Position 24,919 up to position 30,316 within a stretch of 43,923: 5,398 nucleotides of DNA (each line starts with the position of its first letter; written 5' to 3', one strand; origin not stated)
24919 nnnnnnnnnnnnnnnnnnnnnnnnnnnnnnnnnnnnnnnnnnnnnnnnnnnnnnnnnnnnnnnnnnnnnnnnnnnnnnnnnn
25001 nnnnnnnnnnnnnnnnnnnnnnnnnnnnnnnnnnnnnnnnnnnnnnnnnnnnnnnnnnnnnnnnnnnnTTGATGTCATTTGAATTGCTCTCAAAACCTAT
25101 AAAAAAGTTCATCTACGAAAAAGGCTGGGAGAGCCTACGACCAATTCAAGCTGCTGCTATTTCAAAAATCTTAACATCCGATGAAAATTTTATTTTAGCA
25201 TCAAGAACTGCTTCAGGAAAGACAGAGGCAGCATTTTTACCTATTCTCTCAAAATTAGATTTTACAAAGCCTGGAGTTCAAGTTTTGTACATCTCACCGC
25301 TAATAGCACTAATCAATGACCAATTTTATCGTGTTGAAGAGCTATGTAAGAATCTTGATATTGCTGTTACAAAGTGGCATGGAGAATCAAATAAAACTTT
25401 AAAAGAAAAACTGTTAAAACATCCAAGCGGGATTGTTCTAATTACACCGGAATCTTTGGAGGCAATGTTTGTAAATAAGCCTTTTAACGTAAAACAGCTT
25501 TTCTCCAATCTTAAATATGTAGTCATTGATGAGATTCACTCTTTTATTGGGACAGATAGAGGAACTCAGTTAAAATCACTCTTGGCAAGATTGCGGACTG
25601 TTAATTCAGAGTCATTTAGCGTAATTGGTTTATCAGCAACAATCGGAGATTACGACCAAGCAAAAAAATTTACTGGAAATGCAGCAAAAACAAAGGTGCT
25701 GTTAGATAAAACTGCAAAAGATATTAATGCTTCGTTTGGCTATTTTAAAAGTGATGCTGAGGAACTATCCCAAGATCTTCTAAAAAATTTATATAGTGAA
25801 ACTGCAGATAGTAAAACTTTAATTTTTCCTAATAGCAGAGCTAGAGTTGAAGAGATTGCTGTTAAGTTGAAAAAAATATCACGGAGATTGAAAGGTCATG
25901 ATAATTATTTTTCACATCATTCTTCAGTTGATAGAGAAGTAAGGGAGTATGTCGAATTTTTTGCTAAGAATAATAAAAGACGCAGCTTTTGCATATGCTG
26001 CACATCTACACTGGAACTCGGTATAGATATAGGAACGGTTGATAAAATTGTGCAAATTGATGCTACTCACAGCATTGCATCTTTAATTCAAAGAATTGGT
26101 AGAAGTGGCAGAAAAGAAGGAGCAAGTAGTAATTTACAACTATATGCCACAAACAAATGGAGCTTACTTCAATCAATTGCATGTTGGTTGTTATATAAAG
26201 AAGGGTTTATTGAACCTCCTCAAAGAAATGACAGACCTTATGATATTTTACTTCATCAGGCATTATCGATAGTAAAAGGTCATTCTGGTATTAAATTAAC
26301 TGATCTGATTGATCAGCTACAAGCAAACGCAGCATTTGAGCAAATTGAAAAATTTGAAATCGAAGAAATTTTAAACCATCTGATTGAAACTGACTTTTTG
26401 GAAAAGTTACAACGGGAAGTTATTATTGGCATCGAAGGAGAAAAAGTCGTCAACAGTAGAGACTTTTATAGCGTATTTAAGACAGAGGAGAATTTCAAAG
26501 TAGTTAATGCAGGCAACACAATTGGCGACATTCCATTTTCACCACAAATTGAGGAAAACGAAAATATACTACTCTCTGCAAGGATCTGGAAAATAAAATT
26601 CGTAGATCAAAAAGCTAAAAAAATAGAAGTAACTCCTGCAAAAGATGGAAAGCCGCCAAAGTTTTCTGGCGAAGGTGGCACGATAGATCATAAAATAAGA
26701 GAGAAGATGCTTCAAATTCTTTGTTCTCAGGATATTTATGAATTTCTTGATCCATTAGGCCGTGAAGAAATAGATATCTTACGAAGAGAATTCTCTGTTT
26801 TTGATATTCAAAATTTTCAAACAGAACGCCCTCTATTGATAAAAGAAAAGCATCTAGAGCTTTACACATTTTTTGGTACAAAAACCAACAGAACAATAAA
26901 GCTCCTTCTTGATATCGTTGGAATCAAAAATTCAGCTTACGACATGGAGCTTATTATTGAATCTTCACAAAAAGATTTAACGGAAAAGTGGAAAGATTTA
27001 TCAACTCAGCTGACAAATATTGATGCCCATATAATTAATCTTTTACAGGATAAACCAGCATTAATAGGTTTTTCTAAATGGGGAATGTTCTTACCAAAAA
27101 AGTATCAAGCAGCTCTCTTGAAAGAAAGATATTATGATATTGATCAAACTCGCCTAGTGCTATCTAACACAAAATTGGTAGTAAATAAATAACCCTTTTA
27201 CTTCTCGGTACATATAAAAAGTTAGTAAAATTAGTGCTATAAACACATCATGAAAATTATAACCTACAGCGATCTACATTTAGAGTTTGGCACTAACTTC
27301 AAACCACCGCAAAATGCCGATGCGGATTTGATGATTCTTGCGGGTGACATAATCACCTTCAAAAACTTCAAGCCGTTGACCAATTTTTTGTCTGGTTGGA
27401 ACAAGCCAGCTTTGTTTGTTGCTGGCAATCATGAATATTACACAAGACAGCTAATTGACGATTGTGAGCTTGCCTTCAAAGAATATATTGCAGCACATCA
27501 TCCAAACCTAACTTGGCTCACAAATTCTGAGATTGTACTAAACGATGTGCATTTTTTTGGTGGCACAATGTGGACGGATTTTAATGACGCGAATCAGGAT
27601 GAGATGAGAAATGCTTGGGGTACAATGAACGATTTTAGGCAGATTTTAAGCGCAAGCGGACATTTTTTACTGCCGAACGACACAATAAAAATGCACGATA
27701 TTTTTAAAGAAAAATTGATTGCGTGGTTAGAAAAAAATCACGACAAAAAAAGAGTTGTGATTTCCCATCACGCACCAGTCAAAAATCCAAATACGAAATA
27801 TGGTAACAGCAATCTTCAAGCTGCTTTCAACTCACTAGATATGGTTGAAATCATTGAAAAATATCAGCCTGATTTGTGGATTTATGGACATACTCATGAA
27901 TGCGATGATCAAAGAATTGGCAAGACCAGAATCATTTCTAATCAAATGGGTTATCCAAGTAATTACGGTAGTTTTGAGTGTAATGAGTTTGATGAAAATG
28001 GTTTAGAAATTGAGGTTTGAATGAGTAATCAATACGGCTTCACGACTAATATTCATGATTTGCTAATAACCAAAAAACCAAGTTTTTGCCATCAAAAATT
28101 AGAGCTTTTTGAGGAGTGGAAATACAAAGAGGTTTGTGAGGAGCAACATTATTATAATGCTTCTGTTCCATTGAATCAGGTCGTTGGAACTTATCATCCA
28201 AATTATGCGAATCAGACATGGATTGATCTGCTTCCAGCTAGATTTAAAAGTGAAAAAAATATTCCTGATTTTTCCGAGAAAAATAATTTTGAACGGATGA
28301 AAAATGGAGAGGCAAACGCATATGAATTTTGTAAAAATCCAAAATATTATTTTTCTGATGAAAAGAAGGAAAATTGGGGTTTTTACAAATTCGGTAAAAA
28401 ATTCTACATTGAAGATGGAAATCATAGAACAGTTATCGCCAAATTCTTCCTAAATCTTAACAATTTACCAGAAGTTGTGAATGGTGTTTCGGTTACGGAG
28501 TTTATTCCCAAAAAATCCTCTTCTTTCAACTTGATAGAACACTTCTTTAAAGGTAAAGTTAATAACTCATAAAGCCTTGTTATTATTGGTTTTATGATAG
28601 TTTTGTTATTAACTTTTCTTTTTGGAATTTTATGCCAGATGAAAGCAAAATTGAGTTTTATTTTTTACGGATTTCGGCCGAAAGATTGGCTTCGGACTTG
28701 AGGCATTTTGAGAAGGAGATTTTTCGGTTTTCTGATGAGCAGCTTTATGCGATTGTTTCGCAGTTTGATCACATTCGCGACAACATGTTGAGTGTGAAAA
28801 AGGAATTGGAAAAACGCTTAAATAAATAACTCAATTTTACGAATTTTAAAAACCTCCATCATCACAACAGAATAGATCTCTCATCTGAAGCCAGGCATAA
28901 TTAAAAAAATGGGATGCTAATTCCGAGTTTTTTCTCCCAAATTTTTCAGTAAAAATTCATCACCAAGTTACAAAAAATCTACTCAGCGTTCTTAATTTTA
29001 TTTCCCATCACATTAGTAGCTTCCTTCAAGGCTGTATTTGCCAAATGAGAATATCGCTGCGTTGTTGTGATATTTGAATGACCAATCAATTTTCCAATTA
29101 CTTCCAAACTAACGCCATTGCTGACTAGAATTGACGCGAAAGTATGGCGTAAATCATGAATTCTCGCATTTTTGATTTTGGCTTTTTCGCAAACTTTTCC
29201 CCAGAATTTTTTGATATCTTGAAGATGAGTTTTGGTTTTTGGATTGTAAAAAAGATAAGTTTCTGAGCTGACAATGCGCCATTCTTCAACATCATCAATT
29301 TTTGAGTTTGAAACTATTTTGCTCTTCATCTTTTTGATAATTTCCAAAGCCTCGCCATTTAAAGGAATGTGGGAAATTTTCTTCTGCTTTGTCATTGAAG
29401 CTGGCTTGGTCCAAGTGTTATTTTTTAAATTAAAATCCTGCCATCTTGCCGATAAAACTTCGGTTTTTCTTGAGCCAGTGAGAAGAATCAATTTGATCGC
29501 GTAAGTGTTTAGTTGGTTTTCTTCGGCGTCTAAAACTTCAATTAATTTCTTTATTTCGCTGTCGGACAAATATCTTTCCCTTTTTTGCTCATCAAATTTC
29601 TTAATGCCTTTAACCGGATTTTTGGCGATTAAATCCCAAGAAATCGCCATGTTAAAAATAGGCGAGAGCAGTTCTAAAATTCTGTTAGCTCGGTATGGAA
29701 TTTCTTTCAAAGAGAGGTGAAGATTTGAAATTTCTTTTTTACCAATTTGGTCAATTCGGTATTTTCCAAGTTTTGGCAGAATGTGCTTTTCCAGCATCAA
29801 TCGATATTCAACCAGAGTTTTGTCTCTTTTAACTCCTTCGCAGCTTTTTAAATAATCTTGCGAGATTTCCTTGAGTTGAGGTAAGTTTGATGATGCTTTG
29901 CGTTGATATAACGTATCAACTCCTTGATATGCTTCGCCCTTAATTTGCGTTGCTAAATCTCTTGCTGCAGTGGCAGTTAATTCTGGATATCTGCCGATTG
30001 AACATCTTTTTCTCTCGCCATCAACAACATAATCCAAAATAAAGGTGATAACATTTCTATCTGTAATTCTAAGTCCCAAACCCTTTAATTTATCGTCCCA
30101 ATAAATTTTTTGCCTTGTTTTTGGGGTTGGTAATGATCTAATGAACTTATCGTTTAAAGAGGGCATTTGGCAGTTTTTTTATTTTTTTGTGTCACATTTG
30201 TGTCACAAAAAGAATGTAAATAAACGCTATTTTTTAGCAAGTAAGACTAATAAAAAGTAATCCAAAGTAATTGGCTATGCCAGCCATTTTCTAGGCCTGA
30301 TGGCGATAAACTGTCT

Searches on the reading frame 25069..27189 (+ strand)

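Call 5: search_protein_families(library=padloc, proteins=[window:25069-27189:+], max_evalue=0.001)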
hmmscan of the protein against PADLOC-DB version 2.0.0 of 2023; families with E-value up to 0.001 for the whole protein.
window:25069-27189:+ (707 aa): 52 families (the best 25 are shown)
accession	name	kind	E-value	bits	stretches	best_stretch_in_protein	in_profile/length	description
PDLC03960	SngC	-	2.7e-221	735.2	1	2-697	2-716/720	-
PDLC02503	BrxHI|BrxHII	-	6.8e-138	459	1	4-701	5-691/698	BrxHI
PDLC02501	BrxHI|BrxHII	-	3e-78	261.9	1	18-623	19-622/925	BrxHI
PDLC02897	DpdJ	-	4.2e-26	89.1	1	27-402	104-504/1570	DpdJ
PDLC03928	PsyrT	-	1.1e-19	68.2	1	21-351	20-337/689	-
PDLC02896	DpdJ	-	7.1e-19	65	3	113-195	330-415/1487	DpdJ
PDLC00192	HamB1|HamB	-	3.9e-18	62.5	1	25-207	271-449/1104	DEAD-box helicase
PDLC00036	DruE3|DruE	-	8.3e-18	60.9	2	31-199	101-292/2023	SNF2 family N-terminal domain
PDLC00037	DruE3|DruE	-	2.1e-17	60.2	2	27-199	106-306/2055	SNF2 family N-terminal domain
PDLC02864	DpdF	-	3.2e-16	57.2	1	19-362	19-341/610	DpdF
PDLC00194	HamB1|HamB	-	3.7e-16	56.2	1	19-229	226-428/995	DEAD-box helicase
PDLC02861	DpdF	-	1.5e-15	54.6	1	19-359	25-343/611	DpdF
PDLC01252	Cas3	-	1.6e-15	55.4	1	42-355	3-292/324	CAS-I; effector_G3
PDLC00035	DruE3|DruE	-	2e-15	53.6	2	38-198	119-305/1460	SNF2 family N-terminal domain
PDLC01761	Cas3b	-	9.3e-15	52.3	1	22-355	219-540/705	-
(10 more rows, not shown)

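Call 6: search_protein_families(library=pfam, proteins=[window:25069-27189:+], max_evalue=0.001)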
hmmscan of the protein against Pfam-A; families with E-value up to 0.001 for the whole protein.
window:25069-27189:+ (707 aa): 3 families
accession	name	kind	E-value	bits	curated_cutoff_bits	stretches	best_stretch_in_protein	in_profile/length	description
PF00270.35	DEAD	-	2.3e-37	128.8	26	1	24-193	1-161/167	DEAD/DEAH box helicase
PF00271.37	Helicase_C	-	2.3e-16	60.4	23.5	1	237-349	5-109/110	Helicase conserved C-terminal domain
PF22590.2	Cas3-like_C_2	-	7.5e-06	26.6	27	1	248-350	3-105/106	CRISPR-associated nuclease/helicase Cas3, C-terminal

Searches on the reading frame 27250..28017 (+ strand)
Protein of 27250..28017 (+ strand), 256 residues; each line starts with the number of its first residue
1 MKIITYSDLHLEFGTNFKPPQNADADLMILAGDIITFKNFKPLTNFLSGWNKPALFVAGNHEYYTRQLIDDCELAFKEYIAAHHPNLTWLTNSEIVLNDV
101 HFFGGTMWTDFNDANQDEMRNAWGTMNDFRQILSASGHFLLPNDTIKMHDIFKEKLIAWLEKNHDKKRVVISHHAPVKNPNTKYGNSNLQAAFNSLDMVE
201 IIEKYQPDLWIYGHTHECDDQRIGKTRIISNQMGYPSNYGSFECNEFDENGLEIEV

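Call 5: search_protein_families(library=padloc, proteins=[window:27250-28017:+], max_evalue=0.001)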
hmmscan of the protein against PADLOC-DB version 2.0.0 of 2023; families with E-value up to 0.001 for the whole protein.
window:27250-28017:+ (256 aa): 1 family
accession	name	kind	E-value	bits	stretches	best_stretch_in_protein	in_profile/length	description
PDLC04908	PDC-S10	-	1.6e-14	51.7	1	1-126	10-133/223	-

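Call 6: search_protein_families(library=pfam, proteins=[window:27250-28017:+], max_evalue=0.001)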
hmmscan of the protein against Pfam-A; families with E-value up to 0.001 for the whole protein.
window:27250-28017:+ (256 aa): 2 families
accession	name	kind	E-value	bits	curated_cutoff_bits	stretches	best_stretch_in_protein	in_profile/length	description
PF00149.33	Metallophos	-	2.4e-13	51.4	21.5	1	1-218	1-191/191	Calcineurin-like phosphoesterase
PF12850.12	Metallophos_2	-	8.6e-09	36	27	1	1-229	1-130/154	Calcineurin-like phosphoesterase superfamily domain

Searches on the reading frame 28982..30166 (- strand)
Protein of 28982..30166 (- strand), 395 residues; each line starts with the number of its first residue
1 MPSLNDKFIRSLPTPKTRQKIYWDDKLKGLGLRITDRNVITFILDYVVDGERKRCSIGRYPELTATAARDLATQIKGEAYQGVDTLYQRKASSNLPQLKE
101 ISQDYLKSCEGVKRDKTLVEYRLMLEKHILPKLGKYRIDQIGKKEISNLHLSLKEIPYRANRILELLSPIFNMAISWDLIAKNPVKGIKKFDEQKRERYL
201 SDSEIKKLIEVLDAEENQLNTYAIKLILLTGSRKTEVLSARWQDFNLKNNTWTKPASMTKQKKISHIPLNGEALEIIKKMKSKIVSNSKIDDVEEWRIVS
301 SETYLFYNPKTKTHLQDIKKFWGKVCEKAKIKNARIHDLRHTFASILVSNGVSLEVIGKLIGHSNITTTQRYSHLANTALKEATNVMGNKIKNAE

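Call 6: search_protein_families(library=pfam, proteins=[window:28982-30166:-], max_evalue=0.001)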
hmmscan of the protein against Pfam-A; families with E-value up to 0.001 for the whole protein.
window:28982-30166:- (395 aa): 5 families
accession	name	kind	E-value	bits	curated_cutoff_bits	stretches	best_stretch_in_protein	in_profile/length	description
PF00589.27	Phage_integrase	-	2.6e-30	105.9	27.1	1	199-376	2-169/172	Phage integrase family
PF13356.12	Arm-DNA-bind_3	-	1.8e-13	50.9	27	1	4-91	1-82/83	Arm DNA-binding domain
PF14659.12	Phage_int_SAM_3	-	1.2e-07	32.2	22.6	1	98-149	2-53/58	Phage integrase, N-terminal SAM-like domain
PF22022.2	Phage_int_M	-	2.9e-06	27.9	27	1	99-188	2-93/96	Phage integrase central domain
PF16684.10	ResT-TelK_cat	-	0.00065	19.7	27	0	204-348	10-147/181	Telomere resolvase ResT/TelK catalytic domain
